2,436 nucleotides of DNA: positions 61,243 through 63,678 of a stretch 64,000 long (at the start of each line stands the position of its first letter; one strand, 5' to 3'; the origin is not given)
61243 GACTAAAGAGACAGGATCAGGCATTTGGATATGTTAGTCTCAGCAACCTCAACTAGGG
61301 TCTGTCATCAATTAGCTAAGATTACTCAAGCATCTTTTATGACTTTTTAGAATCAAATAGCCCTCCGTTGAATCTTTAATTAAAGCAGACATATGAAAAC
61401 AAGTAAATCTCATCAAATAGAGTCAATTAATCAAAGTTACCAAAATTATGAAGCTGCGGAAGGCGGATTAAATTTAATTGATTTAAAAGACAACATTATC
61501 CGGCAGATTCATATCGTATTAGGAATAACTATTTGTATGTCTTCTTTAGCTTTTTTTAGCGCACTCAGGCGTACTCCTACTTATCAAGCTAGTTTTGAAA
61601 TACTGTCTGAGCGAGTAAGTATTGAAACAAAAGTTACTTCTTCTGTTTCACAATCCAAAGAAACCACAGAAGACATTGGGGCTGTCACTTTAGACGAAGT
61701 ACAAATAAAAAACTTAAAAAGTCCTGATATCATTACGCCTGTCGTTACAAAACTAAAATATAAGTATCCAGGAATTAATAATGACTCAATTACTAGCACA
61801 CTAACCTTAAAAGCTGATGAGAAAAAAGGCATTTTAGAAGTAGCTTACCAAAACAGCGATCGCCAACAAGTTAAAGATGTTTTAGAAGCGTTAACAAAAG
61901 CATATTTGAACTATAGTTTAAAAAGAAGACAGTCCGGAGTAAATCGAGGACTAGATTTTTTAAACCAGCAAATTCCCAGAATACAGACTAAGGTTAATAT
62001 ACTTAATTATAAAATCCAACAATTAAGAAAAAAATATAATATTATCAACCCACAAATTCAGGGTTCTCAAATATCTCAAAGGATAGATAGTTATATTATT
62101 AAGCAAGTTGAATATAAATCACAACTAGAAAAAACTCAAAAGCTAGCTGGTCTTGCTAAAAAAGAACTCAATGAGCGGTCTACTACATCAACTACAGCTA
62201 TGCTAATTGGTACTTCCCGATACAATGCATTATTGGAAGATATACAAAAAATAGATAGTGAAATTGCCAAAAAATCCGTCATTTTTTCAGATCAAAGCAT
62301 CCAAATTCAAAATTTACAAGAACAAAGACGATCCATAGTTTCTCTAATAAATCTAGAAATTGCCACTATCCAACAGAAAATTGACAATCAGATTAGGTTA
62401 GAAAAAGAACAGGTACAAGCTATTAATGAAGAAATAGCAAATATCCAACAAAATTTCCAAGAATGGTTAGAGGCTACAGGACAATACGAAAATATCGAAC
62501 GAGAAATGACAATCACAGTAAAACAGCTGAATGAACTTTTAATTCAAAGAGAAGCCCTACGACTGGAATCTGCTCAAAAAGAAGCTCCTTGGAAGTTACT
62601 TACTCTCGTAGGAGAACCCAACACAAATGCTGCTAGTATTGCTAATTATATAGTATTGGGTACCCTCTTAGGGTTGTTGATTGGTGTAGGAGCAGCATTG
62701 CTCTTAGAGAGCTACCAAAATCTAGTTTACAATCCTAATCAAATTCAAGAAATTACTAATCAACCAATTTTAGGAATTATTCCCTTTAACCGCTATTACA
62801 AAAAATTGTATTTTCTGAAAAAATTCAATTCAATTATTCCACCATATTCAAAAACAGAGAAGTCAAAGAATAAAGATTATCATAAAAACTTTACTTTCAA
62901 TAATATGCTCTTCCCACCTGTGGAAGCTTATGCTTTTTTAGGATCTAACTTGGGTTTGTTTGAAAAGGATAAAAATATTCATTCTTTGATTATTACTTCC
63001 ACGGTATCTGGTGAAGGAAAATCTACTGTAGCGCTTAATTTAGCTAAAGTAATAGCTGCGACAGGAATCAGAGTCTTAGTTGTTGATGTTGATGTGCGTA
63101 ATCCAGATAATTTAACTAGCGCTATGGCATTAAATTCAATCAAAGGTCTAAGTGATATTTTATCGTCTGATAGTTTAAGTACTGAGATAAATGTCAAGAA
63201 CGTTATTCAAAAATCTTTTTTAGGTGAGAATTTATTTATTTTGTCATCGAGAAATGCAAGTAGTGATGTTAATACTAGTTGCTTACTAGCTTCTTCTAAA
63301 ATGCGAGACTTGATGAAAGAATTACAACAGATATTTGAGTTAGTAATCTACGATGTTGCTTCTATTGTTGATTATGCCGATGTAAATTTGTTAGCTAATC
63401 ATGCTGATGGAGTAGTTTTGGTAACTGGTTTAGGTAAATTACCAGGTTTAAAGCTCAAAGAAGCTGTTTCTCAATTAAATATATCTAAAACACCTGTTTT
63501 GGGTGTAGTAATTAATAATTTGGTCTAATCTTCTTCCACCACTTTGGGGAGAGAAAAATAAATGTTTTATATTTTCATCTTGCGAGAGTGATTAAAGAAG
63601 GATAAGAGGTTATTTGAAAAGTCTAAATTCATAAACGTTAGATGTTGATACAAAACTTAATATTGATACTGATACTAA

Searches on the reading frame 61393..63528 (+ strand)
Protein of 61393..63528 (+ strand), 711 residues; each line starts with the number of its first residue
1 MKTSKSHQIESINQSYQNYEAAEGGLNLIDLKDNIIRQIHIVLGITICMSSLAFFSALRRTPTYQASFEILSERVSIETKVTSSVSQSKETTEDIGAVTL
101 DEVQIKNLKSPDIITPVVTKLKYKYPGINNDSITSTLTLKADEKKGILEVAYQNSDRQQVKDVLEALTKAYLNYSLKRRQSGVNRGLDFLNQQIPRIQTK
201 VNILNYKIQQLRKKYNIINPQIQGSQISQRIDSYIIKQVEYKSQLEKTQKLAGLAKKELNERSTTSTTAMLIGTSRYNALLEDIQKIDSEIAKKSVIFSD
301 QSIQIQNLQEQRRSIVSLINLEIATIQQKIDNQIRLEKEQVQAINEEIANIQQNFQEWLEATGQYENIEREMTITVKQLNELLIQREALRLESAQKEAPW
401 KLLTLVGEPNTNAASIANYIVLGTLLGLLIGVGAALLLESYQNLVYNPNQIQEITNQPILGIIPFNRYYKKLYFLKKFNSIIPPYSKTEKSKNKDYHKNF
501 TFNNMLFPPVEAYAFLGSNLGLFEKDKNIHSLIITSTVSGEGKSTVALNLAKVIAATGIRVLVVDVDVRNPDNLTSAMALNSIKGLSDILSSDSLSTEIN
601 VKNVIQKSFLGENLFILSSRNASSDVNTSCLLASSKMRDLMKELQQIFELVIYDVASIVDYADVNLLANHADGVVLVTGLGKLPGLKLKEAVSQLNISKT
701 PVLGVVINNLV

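Call 34: search_protein_families(library=pfam, proteins=[window:61393-63528:+], max_evalue=0.001)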
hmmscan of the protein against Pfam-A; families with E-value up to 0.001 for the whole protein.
window:61393-63528:+ (711 aa): 4 families
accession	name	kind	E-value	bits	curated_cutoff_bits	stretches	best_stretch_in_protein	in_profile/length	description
PF01656.29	CbiA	-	1.4e-09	38.4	25.4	1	532-708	1-81/125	CobQ/CobB/MinD/ParA nucleotide binding domain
PF13614.12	AAA_31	-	1.5e-09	38.5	27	1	539-677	11-146/177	AAA domain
PF02706.20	Wzz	-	1.9e-05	25.3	25.5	1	26-121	3-91/91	Chain length determinant protein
PF10609.15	ParA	-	0.00025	21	27.1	1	530-593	4-56/246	NUBPL iron-transfer P-loop NTPase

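Call 63: search_protein_families(library=ncbifam, proteins=[window:61393-63528:+], max_evalue=0.00001)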
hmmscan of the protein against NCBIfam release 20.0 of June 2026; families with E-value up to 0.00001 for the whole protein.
window:61393-63528:+ (711 aa): 11 families
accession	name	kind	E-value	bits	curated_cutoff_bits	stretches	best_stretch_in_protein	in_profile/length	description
TIGR01007.1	eps_fam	subfamily_domain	2.3e-30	105.7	108.05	1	511-710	1-190/204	polysaccharide biosynthesis tyrosine autokinase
NF008568.0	PRK11519.1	equivalog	4.3e-26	91.3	1068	2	232-710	251-698/720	tyrosine-protein kinase Wzc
NF007350.0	PRK09841.1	equivalog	6e-26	90.8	1248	2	312-711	327-704/726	tyrosine-protein kinase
TIGR03018.1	pepcterm_TyrKin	hypoth_equivalog_domain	1.3e-24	86.7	230.65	1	525-708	31-207/207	XrtA-associated tyrosine autokinase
TIGR01005.1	eps_transp_fam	subfamily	3.8e-24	84.9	411.7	1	533-710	550-718/754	exopolysaccharide transport protein family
TIGR03029.1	EpsG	equivalog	1.1e-15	57.6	313.8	1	510-708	84-273/274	chain length determinant protein tyrosine kinase EpsG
TIGR03007.1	pepcterm_ChnLen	equivalog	5.6e-15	54.5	278.85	1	133-467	109-464/498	XrtA system polysaccharide chain length determinant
TIGR03017.1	EpsF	equivalog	3.4e-13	49.1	422.75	1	133-463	119-443/444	chain length determinant protein EpsF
TIGR01968.1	minD_bact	equivalog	9.7e-09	34.9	212.9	1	532-678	4-141/261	septum site-determining protein MinD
TIGR03371.1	cellulose_yhjQ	equivalog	2.2e-06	27.3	157.85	1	530-622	2-94/246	cellulose biosynthesis protein BcsQ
TIGR01969.1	minD_arch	subfamily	7.6e-06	25.3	201.75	0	532-709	3-169/251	cell division ATPase MinD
